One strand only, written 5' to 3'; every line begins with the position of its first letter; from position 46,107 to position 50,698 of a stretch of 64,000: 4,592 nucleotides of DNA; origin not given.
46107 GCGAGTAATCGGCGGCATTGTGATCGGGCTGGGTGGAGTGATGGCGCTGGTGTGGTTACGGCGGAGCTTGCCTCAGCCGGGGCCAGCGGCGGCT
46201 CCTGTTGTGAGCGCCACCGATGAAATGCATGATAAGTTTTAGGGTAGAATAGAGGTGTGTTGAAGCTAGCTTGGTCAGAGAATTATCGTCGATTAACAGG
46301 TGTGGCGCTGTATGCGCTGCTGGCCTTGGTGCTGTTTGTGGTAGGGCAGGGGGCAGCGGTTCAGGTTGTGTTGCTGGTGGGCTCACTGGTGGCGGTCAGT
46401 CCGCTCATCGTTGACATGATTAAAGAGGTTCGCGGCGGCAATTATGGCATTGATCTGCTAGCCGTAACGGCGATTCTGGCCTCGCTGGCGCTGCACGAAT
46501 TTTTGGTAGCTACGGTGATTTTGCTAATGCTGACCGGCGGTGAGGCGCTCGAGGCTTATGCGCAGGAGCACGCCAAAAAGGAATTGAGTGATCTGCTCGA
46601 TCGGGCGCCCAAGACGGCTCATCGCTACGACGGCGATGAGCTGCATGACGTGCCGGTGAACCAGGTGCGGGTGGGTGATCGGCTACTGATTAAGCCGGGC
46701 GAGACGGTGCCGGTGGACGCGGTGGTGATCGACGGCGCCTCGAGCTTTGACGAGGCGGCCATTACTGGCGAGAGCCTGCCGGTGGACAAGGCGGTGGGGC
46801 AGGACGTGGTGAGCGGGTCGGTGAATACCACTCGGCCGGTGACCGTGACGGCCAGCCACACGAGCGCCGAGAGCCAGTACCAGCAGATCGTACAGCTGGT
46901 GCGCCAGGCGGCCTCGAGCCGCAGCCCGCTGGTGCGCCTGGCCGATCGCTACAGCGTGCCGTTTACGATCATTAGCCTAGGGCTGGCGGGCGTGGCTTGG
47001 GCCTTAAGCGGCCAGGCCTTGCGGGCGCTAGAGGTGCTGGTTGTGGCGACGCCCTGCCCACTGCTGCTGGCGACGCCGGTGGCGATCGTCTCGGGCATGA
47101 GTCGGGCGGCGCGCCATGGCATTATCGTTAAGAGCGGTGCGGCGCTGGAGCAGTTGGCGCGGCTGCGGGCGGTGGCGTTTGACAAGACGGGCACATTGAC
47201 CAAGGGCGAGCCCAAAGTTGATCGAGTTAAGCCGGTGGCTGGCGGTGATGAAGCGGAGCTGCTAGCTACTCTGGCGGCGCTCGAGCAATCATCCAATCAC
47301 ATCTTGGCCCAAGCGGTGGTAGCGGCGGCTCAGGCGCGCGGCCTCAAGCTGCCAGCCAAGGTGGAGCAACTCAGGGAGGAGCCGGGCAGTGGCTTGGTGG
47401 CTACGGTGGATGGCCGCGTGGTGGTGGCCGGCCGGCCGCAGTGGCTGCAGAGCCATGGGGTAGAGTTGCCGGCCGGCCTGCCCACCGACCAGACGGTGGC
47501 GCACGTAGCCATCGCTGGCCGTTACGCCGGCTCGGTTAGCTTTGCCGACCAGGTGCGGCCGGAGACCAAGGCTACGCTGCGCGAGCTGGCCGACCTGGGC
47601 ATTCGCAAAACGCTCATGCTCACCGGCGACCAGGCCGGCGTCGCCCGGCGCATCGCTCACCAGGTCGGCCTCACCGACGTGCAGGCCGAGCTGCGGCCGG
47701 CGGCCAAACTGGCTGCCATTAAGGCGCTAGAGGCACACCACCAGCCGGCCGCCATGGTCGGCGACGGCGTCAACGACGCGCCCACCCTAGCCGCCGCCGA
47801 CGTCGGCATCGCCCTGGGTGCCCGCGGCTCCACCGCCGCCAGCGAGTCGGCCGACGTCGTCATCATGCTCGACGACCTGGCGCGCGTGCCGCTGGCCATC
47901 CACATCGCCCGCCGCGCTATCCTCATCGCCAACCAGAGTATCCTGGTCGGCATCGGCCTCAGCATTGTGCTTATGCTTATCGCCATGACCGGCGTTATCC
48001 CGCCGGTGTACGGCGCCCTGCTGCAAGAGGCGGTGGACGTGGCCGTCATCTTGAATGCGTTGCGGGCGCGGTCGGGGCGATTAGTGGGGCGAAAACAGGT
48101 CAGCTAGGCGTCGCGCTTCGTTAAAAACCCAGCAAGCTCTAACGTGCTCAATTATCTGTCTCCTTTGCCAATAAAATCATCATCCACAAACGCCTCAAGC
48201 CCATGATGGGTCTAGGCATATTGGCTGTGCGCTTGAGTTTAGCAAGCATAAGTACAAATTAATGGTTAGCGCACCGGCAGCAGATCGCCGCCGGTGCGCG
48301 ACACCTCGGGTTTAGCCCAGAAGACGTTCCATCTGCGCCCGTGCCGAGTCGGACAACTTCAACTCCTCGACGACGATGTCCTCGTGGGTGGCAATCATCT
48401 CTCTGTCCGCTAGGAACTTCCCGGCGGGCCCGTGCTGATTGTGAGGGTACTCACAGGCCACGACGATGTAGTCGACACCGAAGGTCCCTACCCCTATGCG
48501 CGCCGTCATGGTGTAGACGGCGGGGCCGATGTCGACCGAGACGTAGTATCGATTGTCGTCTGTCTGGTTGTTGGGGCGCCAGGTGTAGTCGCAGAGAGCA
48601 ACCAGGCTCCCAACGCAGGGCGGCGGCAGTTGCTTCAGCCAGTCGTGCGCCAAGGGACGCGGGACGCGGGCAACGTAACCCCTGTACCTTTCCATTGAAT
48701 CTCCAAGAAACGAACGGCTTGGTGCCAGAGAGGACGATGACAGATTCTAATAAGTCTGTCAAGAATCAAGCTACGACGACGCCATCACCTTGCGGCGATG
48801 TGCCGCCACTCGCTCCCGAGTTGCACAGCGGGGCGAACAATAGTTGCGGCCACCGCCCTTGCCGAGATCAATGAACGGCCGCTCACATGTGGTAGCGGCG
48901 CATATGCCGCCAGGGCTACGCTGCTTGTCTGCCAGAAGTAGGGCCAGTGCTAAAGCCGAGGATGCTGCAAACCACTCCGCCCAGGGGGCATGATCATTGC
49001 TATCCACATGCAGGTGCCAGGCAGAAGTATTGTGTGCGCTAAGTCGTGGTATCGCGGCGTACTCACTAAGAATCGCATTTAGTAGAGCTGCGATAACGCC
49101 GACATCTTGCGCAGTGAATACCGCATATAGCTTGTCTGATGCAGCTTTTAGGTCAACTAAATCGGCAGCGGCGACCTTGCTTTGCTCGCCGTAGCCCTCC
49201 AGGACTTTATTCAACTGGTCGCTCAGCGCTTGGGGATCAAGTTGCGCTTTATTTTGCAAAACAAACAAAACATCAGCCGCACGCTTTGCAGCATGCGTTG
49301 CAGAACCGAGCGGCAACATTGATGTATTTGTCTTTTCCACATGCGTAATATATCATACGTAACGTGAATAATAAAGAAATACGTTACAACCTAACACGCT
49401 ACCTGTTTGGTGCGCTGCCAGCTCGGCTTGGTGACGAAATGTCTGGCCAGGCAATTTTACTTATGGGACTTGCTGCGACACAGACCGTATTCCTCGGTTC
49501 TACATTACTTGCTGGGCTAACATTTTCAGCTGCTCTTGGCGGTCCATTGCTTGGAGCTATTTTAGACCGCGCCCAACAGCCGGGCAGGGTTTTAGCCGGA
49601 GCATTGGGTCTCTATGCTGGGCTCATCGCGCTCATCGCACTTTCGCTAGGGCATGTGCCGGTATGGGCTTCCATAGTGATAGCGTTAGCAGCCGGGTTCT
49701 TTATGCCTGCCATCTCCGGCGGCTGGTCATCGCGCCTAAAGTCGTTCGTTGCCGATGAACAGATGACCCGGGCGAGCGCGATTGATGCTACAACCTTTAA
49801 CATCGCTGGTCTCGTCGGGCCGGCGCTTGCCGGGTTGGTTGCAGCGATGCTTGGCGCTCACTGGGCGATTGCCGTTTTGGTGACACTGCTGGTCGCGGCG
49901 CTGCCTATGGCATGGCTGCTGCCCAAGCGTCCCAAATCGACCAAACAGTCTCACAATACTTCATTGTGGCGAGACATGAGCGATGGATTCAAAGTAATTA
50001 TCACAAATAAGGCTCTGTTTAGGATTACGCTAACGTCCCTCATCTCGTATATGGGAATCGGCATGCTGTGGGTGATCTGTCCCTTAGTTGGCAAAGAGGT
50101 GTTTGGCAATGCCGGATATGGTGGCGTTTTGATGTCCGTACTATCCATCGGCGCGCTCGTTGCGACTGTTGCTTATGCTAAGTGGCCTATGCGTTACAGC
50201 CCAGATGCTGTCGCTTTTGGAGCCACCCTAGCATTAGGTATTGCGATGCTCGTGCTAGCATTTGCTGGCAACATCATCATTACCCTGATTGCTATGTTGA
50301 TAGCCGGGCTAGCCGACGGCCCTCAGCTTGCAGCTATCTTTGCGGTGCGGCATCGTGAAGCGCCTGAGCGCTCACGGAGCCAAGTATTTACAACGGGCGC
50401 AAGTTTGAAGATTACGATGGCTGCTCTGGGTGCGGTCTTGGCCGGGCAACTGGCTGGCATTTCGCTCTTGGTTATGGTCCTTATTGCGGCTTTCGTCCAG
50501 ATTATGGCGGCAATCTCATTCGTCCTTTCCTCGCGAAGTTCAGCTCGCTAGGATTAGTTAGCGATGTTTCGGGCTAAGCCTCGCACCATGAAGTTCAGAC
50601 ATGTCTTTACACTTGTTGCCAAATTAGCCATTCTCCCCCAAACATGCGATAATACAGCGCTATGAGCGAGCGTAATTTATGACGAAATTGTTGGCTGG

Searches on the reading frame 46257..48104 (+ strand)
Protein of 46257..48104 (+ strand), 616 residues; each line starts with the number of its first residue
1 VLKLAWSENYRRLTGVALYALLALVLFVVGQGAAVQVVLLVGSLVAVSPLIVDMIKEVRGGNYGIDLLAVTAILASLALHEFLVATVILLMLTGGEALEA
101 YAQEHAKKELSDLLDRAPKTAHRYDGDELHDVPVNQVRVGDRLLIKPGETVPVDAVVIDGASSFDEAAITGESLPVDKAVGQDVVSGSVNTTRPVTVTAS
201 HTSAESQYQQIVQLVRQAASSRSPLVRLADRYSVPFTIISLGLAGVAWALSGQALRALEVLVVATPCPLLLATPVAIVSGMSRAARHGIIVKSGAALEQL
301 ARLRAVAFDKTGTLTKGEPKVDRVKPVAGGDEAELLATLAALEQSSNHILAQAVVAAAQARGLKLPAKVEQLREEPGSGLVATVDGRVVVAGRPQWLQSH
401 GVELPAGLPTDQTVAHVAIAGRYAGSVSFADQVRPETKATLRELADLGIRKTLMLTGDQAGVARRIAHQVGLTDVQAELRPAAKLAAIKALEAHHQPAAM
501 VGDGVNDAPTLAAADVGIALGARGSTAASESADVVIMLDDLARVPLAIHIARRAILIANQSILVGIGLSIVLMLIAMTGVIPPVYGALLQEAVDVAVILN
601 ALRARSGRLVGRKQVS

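Call 84: search_protein_families(library=pfam, proteins=[window:46257-48104:+], max_evalue=0.01)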
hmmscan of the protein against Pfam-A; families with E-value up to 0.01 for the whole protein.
window:46257-48104:+ (616 aa): 2 families
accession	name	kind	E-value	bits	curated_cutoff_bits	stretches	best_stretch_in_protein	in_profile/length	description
PF00122.25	E1-E2_ATPase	-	6e-49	166.4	28.1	1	117-287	3-181/181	E1-E2 ATPase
PF00702.32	Hydrolase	-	2.6e-33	116.5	26.4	1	304-515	2-191/191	haloacid dehalogenase-like hydrolase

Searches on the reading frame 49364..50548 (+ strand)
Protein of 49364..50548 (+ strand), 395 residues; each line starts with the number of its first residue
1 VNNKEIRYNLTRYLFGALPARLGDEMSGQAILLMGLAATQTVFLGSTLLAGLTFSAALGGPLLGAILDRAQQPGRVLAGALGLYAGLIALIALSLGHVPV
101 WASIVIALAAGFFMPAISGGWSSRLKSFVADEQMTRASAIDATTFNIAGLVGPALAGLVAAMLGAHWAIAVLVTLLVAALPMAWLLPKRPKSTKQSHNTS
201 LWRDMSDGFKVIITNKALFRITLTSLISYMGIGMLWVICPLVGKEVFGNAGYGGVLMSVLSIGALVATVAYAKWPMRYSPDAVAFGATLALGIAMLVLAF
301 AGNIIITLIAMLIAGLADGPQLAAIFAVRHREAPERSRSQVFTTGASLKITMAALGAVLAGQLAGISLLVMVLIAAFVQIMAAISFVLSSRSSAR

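Call 84: search_protein_families(library=pfam, proteins=[window:49364-50548:+], max_evalue=0.01)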
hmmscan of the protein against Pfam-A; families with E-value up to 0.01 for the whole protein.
window:49364-50548:+ (395 aa): 3 families
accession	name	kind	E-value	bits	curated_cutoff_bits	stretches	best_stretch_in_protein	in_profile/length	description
PF07690.21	MFS_1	-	2e-26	93.2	33.4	2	15-342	3-332/347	Major Facilitator Superfamily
PF05977.19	MFS_3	-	1.6e-12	47.1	27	1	64-387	66-390/524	Transmembrane secretion effector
PF13064.11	DUF3927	-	0.0056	17.1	25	0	256-276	25-45/53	Protein of unknown function (DUF3927)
